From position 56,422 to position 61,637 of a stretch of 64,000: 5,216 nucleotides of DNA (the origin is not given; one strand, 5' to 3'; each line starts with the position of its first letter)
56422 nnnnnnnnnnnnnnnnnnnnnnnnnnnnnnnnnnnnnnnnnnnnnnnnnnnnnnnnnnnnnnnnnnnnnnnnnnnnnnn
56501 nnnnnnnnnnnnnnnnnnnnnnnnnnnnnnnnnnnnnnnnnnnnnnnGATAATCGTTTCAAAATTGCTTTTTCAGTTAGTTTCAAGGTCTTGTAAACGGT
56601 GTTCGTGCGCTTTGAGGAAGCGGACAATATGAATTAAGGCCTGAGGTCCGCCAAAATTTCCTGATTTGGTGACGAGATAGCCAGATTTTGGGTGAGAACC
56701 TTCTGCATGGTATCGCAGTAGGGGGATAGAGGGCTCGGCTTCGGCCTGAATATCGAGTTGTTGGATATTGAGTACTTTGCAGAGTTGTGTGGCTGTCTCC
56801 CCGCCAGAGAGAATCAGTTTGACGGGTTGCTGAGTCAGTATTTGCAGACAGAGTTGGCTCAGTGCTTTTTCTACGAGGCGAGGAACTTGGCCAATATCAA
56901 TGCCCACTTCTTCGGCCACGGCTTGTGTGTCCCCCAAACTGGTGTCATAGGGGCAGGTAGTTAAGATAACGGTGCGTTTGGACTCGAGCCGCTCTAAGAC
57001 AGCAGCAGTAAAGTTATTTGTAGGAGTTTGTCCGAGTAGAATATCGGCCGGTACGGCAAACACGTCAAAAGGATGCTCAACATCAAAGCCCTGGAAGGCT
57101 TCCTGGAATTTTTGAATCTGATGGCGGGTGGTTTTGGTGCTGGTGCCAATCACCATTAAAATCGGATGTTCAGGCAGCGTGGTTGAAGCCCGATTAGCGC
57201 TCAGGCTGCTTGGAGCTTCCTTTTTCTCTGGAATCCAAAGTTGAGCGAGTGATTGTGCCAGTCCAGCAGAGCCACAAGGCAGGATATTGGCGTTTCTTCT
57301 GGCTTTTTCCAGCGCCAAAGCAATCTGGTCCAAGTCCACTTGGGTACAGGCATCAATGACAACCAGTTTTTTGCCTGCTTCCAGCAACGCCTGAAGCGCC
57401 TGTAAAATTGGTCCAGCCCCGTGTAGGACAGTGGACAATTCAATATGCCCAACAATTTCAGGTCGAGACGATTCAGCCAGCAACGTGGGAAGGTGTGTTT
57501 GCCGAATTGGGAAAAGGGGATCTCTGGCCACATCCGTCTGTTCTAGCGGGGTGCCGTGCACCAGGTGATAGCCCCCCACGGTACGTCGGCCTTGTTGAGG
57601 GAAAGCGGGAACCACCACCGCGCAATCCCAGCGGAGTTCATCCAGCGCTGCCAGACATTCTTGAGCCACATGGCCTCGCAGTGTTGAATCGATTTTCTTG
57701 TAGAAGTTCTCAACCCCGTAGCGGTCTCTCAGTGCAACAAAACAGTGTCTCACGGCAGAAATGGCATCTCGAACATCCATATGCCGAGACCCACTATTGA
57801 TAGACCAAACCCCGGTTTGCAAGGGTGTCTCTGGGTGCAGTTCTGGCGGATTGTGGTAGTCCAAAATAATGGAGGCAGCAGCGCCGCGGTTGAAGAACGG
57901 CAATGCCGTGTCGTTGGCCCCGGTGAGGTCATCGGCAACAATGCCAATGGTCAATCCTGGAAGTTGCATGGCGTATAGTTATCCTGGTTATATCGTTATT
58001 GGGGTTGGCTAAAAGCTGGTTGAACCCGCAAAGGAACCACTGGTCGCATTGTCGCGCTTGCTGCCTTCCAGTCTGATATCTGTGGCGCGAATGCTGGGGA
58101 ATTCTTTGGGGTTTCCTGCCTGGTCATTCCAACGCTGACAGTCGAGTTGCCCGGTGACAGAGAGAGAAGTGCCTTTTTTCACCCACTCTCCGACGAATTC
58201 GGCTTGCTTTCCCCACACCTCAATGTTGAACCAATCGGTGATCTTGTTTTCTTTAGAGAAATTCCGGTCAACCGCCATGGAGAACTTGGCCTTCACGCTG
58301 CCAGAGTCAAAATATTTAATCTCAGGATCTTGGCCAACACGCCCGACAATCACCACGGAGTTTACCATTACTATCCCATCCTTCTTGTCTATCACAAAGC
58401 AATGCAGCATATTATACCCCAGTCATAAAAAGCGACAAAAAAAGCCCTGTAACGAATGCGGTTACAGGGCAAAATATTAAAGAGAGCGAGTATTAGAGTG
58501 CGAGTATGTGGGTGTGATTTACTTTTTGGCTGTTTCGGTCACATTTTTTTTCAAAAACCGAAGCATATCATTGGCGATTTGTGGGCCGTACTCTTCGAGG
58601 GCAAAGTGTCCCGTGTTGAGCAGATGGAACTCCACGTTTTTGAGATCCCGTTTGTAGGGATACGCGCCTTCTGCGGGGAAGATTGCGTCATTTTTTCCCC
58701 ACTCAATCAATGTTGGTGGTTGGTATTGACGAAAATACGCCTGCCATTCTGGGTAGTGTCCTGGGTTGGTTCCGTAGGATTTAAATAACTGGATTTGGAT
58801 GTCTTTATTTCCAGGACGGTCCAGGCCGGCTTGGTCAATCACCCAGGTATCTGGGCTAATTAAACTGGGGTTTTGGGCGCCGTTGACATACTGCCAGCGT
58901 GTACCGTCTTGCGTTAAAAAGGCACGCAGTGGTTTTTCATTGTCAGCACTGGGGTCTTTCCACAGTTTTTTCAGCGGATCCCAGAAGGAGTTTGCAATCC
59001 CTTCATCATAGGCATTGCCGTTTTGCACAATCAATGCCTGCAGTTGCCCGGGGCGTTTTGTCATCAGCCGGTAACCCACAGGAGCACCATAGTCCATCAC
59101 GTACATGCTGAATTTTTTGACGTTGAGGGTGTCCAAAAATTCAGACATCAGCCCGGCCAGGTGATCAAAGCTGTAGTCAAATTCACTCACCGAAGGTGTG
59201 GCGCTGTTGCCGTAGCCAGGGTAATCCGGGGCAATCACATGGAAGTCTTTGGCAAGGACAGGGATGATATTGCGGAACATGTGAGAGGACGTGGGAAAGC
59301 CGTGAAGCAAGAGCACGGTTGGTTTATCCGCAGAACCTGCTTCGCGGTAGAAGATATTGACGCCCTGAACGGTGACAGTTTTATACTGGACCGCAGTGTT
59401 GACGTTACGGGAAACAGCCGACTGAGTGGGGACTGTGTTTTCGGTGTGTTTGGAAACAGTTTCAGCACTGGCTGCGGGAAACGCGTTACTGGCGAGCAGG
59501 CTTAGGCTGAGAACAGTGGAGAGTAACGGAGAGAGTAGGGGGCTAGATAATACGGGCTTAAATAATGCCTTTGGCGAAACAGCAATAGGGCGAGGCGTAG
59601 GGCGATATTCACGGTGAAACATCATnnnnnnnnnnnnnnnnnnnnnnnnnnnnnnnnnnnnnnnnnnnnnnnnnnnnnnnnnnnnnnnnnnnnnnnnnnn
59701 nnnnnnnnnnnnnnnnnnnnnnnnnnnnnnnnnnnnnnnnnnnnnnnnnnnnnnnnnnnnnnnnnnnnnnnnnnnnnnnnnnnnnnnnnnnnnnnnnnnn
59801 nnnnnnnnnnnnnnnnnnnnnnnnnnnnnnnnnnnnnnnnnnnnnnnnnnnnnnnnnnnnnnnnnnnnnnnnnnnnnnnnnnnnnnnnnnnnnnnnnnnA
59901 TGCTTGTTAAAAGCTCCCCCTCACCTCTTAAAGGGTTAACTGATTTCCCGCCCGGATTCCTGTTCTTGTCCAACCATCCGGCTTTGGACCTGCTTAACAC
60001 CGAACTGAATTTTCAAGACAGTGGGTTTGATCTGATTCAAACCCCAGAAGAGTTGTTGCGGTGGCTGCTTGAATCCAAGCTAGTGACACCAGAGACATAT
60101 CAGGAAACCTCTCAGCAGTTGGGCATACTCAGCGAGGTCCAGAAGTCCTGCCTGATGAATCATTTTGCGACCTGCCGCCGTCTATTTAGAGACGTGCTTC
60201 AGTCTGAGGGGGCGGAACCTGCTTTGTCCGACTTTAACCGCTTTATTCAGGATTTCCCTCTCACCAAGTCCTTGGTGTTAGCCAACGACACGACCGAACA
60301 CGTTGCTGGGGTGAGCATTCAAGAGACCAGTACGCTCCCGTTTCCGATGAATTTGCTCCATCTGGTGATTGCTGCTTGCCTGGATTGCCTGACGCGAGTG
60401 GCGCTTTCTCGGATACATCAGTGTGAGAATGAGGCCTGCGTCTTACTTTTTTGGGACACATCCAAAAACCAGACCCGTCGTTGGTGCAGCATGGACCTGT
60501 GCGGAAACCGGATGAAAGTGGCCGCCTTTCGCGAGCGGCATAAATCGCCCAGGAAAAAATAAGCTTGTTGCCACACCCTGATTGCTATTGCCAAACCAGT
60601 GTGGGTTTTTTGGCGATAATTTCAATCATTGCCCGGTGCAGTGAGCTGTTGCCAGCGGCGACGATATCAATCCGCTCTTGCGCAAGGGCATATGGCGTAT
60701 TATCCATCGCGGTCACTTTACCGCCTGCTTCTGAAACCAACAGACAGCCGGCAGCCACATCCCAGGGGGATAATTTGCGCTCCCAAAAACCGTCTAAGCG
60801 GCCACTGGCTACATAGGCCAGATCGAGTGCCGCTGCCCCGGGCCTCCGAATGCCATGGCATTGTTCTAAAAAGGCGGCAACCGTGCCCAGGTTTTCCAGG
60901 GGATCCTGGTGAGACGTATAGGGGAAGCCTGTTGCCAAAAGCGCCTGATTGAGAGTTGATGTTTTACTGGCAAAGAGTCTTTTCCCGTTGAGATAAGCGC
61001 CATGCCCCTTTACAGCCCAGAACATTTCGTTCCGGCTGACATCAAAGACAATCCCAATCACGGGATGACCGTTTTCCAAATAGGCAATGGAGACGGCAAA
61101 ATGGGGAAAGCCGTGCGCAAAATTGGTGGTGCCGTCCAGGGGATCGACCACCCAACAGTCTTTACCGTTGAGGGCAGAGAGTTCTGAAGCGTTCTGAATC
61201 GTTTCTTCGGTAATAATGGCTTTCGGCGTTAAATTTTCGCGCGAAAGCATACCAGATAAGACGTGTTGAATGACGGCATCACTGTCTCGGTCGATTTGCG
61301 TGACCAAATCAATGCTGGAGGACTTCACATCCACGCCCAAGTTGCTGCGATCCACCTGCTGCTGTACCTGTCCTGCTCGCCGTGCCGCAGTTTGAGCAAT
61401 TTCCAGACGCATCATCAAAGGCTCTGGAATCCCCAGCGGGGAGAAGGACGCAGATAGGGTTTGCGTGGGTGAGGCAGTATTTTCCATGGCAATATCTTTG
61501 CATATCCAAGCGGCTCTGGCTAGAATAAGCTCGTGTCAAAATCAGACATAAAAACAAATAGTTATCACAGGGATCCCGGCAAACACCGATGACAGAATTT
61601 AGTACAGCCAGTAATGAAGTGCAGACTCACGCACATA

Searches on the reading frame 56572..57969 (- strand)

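Call 77: search_protein_families(library=pfam, proteins=[window:56572-57969:-], max_evalue=0.0001)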
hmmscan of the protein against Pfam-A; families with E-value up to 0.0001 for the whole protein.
window:56572-57969:- (465 aa): 2 families
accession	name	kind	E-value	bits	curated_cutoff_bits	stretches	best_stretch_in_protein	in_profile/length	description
PF07005.16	SBD_N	-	7.1e-56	190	25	1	8-241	1-230/230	Sugar-binding N-terminal domain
PF17042.10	NBD_C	-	7.4e-23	82.3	28.3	1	271-445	1-168/168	Nucleotide-binding C-terminal domain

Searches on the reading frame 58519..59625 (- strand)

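Call 77: search_protein_families(library=pfam, proteins=[window:58519-59625:-], max_evalue=0.0001)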
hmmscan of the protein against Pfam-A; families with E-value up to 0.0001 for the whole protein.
window:58519-59625:- (368 aa): 3 families
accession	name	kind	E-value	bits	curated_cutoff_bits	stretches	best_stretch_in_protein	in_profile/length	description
PF00561.26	Abhydrolase_1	-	1.6e-28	100.5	25.8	1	102-345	1-243/245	alpha/beta hydrolase fold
PF12697.13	Abhydrolase_6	-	1.1e-13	52.8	26.3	1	104-345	1-209/217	Alpha/beta hydrolase family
PF12146.15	Hydrolase_4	-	6.7e-07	29.3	27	1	101-321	4-210/239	Serine aminopeptidase, S33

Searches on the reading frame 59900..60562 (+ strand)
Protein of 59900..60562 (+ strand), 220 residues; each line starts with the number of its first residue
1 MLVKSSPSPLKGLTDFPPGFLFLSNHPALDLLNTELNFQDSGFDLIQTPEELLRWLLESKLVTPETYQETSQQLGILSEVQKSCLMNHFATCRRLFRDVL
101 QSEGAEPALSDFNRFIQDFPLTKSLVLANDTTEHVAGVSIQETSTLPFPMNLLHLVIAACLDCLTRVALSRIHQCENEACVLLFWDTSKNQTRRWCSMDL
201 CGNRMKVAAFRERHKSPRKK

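Call 77: search_protein_families(library=pfam, proteins=[window:59900-60562:+], max_evalue=0.0001)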
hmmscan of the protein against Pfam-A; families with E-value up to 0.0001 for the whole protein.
window:59900-60562:+ (220 aa): 2 families
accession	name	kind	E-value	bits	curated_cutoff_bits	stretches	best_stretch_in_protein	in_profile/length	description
PF11706.13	zf-CGNR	-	3.5e-20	72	24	1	171-214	1-44/44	CGNR zinc finger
PF07336.16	ABATE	-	2e-11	45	24.4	1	25-165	1-128/130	Putative stress-induced transcription regulator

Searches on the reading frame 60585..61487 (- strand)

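Call 77: search_protein_families(library=pfam, proteins=[window:60585-61487:-], max_evalue=0.0001)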
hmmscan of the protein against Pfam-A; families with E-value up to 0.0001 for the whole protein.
window:60585-61487:- (300 aa): 1 family
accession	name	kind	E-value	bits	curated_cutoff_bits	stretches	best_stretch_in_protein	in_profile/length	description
PF00459.30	Inositol_P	-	6.9e-66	222.9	27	1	28-291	6-266/271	Inositol monophosphatase family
